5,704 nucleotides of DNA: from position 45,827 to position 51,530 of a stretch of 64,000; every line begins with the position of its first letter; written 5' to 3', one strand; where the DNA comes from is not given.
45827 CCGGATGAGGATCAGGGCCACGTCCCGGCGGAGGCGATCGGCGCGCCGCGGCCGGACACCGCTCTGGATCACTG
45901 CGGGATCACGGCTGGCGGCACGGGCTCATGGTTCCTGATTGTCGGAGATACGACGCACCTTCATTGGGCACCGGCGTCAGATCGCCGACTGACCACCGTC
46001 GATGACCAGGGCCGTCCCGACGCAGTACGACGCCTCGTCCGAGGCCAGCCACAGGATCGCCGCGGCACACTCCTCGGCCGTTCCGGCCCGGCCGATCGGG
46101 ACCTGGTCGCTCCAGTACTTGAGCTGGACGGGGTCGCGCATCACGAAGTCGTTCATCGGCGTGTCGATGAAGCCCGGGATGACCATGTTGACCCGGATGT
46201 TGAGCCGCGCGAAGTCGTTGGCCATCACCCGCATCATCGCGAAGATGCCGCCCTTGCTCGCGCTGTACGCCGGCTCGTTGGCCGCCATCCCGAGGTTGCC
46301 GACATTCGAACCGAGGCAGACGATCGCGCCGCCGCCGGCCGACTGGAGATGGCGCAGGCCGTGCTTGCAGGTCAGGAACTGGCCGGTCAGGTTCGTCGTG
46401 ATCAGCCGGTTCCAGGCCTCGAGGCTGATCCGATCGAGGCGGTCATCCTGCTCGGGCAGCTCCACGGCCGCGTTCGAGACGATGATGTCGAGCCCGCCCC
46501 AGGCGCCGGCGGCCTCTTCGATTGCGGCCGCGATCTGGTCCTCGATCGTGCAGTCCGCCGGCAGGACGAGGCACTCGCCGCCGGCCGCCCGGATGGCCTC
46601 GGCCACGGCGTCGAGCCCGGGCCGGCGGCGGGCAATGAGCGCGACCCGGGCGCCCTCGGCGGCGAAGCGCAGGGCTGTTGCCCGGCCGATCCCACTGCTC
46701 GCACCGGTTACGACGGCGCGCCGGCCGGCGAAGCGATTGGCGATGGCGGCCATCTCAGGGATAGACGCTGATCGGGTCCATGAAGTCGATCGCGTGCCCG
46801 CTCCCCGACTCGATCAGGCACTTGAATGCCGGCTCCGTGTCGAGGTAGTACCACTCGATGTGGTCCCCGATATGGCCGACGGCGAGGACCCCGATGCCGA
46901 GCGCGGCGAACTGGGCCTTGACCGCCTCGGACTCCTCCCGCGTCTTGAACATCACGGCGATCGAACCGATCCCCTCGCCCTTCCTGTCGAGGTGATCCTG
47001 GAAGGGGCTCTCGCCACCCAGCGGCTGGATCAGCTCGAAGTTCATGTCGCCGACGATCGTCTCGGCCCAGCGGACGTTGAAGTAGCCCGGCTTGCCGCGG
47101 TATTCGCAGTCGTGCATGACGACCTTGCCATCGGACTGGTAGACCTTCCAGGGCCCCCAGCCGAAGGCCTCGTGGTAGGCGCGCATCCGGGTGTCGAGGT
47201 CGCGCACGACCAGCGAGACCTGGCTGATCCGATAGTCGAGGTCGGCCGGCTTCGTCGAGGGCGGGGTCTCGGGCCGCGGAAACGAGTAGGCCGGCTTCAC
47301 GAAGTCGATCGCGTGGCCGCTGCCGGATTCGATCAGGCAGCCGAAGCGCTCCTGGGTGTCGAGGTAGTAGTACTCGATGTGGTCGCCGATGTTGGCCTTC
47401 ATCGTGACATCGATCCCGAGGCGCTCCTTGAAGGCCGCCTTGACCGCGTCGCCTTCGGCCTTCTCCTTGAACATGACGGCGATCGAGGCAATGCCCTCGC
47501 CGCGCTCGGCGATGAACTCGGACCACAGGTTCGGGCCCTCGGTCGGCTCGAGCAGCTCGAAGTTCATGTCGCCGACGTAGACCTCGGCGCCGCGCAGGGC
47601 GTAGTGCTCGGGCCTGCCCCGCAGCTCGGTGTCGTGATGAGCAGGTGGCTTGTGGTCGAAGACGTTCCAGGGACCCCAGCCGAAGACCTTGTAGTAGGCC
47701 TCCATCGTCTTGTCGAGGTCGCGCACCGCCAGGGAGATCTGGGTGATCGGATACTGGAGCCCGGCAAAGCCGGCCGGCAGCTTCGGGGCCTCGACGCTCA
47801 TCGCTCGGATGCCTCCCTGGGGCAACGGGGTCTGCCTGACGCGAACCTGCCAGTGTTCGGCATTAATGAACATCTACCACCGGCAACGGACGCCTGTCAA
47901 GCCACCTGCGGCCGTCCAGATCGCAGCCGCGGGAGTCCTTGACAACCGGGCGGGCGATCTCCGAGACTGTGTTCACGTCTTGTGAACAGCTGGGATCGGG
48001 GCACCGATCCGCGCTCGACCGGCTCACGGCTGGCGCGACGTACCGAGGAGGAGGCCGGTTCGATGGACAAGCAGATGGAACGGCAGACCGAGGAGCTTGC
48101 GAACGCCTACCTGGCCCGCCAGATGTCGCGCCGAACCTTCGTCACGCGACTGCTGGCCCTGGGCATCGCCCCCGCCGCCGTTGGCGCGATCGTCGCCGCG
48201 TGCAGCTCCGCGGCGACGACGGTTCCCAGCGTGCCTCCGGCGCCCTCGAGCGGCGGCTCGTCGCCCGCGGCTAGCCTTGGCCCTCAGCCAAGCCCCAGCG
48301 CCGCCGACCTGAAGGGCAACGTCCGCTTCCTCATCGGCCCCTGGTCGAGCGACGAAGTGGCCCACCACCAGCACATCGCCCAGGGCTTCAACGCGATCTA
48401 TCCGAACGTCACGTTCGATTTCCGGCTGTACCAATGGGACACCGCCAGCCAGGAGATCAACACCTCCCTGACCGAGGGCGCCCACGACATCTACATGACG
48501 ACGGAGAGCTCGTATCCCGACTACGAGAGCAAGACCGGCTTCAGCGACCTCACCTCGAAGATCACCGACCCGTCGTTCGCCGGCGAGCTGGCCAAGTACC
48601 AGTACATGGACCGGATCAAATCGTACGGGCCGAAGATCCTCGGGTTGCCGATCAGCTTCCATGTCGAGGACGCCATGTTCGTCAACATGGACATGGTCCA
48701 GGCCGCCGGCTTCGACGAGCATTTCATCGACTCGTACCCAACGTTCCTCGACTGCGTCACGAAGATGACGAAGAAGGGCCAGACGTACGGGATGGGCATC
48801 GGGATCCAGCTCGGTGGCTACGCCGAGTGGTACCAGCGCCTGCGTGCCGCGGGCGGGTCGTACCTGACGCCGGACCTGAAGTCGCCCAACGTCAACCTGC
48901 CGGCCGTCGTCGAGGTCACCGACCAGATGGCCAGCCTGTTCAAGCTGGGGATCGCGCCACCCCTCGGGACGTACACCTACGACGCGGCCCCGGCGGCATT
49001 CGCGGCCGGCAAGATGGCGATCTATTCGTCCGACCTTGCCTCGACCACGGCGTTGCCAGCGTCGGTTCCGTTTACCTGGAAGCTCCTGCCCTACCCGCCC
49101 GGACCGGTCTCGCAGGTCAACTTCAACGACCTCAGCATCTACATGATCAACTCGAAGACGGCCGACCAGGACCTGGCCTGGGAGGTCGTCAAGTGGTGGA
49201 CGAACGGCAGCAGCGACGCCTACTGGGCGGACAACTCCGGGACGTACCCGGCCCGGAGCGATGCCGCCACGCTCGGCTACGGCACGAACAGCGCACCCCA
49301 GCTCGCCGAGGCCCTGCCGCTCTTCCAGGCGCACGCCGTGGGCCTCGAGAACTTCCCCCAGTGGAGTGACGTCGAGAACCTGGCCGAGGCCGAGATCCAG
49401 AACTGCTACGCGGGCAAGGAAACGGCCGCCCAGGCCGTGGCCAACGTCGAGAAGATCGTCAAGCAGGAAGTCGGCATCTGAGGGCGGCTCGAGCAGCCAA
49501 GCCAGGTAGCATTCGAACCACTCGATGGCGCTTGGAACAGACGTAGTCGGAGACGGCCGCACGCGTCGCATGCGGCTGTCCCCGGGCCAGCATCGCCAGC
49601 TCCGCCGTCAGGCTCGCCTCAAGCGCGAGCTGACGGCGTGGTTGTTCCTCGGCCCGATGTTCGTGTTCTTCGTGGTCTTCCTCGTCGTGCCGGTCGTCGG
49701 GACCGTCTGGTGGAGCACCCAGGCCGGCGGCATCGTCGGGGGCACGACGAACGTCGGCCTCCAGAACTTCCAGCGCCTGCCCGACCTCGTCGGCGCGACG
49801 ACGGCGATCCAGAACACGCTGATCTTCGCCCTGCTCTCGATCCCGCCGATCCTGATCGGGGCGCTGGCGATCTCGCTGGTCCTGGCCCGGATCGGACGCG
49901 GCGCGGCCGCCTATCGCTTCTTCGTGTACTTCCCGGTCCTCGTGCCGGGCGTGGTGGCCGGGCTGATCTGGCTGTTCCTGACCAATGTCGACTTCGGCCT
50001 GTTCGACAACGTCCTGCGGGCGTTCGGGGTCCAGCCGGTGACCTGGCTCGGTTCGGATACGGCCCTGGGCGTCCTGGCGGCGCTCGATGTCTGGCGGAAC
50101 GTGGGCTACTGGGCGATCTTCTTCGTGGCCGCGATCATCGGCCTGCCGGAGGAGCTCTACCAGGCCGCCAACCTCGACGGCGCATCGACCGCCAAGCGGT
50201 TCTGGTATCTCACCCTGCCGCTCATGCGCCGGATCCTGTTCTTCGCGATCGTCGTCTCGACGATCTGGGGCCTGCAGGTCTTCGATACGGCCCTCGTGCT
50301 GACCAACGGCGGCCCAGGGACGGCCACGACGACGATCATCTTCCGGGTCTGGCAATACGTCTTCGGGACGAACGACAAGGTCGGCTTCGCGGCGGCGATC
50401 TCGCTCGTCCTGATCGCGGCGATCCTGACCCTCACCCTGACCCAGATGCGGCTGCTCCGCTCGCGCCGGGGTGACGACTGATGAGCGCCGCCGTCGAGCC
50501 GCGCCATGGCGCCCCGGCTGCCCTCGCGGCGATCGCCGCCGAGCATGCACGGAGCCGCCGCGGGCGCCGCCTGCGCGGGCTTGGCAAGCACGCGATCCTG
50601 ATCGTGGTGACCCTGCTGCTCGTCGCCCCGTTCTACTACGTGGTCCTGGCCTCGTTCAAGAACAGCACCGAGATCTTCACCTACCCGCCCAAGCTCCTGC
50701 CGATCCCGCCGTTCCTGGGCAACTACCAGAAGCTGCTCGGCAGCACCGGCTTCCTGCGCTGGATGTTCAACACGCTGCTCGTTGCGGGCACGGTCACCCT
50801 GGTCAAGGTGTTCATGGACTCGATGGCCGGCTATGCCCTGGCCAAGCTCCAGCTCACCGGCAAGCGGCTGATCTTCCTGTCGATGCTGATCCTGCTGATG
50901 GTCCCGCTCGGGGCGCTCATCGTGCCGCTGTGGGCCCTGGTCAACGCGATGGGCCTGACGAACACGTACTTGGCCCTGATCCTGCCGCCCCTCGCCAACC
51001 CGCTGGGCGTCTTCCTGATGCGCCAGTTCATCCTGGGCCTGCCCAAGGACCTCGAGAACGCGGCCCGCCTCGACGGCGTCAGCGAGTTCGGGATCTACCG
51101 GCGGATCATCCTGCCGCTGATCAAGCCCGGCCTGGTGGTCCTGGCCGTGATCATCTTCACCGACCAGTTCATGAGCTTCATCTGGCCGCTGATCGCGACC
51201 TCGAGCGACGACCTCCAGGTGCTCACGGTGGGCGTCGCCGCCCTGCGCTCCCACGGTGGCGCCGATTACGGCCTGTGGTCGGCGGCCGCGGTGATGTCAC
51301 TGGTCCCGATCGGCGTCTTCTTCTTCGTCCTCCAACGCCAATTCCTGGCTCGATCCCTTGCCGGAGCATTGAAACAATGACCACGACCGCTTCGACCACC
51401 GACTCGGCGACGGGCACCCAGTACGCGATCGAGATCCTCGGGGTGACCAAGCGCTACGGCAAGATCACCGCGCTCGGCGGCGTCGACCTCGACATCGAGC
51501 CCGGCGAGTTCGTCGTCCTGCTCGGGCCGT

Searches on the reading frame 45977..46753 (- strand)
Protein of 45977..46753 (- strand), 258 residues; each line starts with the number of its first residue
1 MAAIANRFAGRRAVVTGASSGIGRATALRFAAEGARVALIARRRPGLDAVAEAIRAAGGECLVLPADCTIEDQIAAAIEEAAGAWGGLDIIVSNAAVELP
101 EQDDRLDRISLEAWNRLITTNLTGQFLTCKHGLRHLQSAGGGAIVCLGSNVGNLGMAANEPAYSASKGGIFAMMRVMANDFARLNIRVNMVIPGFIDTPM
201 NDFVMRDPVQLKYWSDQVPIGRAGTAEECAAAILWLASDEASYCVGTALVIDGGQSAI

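Call 57: search_protein_families(library=pfam, proteins=[window:45977-46753:-], max_evalue=0.00001)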
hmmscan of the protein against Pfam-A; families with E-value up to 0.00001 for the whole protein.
window:45977-46753:- (258 aa): 3 families
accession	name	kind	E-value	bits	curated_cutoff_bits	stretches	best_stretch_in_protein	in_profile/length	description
PF13561.12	adh_short_C2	-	1.2e-61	208.7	27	1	17-255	1-235/236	Enoyl-(Acyl carrier protein) reductase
PF00106.31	adh_short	-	1.2e-50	172.2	26.6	1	13-203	3-189/195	short chain dehydrogenase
PF08659.16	KR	-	3.3e-08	34.1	22.6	1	14-165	4-151/180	KR domain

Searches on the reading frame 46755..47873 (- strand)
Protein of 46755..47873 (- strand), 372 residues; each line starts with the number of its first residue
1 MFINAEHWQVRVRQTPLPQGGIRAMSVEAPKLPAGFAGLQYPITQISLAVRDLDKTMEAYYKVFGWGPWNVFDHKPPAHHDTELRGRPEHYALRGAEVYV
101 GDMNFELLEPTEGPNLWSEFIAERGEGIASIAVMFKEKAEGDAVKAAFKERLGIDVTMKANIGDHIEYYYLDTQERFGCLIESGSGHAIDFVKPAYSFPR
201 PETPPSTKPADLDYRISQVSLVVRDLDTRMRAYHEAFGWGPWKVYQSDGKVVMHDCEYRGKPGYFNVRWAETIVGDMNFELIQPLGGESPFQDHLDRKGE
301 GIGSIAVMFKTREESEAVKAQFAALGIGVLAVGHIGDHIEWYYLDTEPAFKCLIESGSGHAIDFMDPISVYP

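Call 57: search_protein_families(library=pfam, proteins=[window:46755-47873:-], max_evalue=0.00001)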
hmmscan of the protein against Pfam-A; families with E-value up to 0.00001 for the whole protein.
window:46755-47873:- (372 aa): 1 family
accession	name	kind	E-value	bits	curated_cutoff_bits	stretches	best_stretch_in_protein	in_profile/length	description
PF13669.12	Glyoxalase_4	-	2.4e-15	57.2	27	2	218-330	2-94/109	Glyoxalase/Bleomycin resistance protein/Dioxygenase superfamily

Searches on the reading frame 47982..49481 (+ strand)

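Call 57: search_protein_families(library=pfam, proteins=[window:47982-49481:+], max_evalue=0.00001)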
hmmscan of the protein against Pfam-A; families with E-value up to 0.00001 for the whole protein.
window:47982-49481:+ (499 aa): 2 families
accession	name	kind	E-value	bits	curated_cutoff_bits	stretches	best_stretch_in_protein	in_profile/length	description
PF13416.11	SBP_bac_8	-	2e-16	61.1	27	1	133-430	3-267/279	Bacterial extracellular solute-binding protein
PF01547.30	SBP_bac_1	-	4.3e-14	53.6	26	1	132-408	14-302/307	Bacterial extracellular solute-binding protein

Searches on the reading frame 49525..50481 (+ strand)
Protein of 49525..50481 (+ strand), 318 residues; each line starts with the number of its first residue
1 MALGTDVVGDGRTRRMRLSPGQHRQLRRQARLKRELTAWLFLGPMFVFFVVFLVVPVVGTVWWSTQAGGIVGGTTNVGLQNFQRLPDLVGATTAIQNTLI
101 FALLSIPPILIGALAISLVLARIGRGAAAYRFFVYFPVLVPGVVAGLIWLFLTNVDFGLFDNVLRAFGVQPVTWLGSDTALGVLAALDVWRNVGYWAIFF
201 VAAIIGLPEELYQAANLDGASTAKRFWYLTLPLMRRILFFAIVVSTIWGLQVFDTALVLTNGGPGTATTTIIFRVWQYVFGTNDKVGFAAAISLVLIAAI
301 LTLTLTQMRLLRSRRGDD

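Call 58: search_protein_families(library=pfam, proteins=[window:49525-50481:+], max_evalue=0.00001)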
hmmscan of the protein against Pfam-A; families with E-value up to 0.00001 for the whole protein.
window:49525-50481:+ (318 aa): 1 family
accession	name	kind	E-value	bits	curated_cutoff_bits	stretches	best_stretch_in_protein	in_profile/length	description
PF00528.27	BPD_transp_1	-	1.3e-09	38.5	26.4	1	115-304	3-171/184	Binding-protein-dependent transport system inner membrane component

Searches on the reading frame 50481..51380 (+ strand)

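Call 58: search_protein_families(library=pfam, proteins=[window:50481-51380:+], max_evalue=0.00001)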
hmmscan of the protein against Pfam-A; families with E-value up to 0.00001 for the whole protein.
window:50481-51380:+ (299 aa): 1 family
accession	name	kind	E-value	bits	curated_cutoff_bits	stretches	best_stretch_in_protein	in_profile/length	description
PF00528.27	BPD_transp_1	-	6.7e-14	52.5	26.4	1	116-288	4-178/184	Binding-protein-dependent transport system inner membrane component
